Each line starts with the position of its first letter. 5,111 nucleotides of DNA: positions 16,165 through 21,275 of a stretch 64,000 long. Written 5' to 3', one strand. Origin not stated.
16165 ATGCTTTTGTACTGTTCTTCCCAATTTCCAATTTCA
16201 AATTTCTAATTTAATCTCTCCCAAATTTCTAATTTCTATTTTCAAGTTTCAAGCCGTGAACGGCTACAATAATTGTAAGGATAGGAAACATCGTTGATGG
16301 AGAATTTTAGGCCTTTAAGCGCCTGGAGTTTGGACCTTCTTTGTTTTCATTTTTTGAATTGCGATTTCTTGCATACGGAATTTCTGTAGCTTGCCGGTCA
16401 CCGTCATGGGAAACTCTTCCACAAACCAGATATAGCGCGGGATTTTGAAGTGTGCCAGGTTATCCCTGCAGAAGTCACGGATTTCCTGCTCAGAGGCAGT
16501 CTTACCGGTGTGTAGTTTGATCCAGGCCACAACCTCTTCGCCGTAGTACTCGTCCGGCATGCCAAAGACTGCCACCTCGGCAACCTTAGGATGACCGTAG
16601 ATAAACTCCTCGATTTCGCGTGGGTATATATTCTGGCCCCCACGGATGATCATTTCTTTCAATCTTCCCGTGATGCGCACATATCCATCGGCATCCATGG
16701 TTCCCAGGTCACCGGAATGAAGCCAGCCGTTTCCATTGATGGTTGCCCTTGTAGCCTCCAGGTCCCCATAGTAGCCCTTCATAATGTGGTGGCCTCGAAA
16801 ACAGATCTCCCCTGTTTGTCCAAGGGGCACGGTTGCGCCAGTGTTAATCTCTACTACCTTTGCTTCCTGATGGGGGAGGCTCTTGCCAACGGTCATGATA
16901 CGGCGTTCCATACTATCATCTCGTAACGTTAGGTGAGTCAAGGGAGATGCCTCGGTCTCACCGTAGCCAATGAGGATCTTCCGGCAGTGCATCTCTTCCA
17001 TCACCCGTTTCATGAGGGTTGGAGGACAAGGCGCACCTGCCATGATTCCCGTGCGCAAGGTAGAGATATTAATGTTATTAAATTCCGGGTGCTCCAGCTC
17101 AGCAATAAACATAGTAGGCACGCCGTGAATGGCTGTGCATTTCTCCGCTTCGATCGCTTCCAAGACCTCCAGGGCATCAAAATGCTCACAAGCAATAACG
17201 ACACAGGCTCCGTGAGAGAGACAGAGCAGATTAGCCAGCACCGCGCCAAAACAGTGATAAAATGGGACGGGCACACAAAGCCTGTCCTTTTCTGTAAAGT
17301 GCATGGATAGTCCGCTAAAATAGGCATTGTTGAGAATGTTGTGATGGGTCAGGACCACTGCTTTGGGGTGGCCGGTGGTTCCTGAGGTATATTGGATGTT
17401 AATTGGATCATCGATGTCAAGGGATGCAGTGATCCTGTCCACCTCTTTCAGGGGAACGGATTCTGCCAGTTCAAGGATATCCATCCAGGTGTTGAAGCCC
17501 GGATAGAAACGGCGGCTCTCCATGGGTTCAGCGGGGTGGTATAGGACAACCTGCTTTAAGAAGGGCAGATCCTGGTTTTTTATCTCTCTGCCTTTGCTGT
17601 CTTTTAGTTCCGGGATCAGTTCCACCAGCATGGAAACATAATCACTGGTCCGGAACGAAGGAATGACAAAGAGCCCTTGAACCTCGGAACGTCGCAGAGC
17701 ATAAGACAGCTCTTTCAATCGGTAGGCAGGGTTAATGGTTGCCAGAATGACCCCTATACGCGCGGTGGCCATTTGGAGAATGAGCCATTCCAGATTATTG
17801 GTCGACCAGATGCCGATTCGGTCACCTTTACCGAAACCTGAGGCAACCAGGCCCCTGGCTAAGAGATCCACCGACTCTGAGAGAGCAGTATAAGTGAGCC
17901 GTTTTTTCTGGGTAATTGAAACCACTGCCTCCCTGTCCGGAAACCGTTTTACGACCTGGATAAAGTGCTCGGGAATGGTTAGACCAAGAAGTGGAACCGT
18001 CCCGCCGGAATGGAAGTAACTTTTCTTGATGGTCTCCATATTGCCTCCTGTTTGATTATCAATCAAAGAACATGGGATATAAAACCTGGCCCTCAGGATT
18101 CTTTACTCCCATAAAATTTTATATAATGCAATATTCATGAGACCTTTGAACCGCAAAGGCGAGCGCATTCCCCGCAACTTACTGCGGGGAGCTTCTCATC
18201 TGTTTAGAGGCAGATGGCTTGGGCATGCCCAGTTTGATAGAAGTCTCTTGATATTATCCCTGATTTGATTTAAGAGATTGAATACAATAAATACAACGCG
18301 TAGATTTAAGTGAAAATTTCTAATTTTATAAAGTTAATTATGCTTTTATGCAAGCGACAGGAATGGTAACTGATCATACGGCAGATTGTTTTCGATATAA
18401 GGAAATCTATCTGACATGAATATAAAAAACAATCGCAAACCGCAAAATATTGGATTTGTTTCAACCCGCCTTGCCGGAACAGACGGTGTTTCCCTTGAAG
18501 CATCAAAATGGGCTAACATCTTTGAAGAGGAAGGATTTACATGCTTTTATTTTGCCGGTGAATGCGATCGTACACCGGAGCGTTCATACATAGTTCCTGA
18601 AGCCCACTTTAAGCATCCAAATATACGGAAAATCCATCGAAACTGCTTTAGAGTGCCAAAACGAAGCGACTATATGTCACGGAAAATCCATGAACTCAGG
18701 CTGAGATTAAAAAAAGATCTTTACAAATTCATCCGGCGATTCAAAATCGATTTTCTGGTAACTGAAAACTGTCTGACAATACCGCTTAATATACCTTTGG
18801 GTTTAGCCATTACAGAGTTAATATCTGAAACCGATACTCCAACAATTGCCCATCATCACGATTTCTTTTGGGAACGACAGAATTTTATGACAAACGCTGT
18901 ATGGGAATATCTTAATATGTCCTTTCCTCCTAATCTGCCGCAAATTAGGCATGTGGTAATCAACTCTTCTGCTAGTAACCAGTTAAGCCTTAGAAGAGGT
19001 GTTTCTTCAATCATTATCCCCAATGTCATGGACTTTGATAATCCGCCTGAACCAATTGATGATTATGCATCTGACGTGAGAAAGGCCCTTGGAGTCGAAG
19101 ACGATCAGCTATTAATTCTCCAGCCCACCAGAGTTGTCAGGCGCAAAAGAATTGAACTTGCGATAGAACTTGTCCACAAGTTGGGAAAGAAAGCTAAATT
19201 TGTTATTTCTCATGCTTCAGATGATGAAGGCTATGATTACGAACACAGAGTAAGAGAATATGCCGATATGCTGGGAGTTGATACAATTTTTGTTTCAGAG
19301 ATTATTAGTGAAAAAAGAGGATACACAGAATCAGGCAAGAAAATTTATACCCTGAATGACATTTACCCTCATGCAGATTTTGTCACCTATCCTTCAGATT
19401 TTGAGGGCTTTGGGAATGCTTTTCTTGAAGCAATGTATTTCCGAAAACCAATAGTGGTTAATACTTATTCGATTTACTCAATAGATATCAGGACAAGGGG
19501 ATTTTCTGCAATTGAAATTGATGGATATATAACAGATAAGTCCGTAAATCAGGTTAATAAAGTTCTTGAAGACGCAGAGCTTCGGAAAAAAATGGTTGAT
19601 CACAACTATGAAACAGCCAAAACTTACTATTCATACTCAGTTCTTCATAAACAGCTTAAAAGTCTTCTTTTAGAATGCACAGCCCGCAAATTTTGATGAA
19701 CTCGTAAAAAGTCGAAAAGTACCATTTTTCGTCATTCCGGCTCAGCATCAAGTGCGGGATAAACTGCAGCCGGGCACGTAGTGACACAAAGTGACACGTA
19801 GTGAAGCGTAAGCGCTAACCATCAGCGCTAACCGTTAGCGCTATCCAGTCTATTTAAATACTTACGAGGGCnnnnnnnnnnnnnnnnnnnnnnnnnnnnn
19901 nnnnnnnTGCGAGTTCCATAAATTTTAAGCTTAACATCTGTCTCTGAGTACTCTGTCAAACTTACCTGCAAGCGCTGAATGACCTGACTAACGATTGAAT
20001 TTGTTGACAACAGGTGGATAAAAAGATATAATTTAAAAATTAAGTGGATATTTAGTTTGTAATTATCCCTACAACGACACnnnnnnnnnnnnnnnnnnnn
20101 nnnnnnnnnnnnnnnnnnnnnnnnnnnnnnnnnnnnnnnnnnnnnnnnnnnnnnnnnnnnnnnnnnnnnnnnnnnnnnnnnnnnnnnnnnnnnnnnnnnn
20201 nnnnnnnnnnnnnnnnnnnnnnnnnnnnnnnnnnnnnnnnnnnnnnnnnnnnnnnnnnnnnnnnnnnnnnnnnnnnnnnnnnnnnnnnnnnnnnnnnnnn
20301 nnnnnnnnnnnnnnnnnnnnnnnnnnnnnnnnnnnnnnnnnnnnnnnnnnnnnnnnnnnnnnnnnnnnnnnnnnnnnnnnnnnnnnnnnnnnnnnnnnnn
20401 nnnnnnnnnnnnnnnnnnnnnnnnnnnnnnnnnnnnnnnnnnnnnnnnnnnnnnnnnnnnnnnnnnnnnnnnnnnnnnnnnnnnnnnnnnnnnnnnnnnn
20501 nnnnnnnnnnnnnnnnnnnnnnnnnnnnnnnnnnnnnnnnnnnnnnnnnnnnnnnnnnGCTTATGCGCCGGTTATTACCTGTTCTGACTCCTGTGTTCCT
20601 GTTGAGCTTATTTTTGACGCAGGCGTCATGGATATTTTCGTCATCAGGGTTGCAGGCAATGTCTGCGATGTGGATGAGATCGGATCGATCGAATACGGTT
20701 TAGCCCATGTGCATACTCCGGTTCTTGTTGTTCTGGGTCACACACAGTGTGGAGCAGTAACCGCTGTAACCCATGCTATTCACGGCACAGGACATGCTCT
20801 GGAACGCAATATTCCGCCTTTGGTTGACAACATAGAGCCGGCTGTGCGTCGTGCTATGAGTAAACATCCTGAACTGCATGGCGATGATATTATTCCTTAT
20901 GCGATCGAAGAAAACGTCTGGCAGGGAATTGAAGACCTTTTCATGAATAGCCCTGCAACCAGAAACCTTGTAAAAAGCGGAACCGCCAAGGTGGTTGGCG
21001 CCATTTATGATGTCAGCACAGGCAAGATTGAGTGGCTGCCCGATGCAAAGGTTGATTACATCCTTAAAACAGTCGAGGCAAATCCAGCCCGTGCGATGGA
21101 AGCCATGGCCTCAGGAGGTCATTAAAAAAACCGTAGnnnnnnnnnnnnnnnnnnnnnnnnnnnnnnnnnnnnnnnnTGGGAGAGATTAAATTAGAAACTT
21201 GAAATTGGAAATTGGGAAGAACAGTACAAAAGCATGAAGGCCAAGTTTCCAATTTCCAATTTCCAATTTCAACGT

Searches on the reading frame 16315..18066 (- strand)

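Call 23: search_protein_families(library=pfam, proteins=[window:16315-18066:-])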
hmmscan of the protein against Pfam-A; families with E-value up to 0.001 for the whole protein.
window:16315-18066:- (583 aa): 2 families
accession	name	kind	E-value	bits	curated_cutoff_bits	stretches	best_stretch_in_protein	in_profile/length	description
PF00501.34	AMP-binding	-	3.3e-94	316.3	29.9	1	38-433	4-384/384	AMP-binding enzyme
PF13193.12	AMP-binding_C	-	2.1e-20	73.8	24.5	1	484-559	1-76/76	AMP-binding enzyme C-terminal domain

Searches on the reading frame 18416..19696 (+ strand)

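Call 23: search_protein_families(library=pfam, proteins=[window:18416-19696:+])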
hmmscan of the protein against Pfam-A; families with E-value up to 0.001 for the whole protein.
window:18416-19696:+ (426 aa): 3 families
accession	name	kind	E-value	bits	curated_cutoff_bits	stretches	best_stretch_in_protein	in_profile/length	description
PF00534.26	Glycos_transf_1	-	4e-13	49.7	26.4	1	222-398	6-170/172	Glycosyl transferases group 1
PF13692.12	Glyco_trans_1_4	-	3.4e-07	31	27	1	243-351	14-108/142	Glycosyl transferases group 1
PF13439.12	Glyco_transf_4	-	2.1e-05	25.1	28.5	1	58-207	37-168/170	Glycosyltransferase Family 4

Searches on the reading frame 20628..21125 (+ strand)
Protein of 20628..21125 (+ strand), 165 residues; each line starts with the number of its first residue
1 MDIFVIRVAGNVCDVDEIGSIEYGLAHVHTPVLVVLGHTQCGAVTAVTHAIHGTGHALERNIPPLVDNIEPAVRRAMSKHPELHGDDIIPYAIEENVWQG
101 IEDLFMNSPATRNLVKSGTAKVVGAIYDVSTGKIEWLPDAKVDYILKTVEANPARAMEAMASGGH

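Call 24: search_protein_families(library=pfam, proteins=[window:20628-21125:+])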
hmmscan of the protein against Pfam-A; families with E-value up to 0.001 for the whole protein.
window:20628-21125:+ (165 aa): 1 family
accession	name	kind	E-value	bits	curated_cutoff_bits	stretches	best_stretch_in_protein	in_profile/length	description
PF00484.24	Pro_CA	-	6e-27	95.3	25.7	1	2-134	23-156/156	Carbonic anhydrase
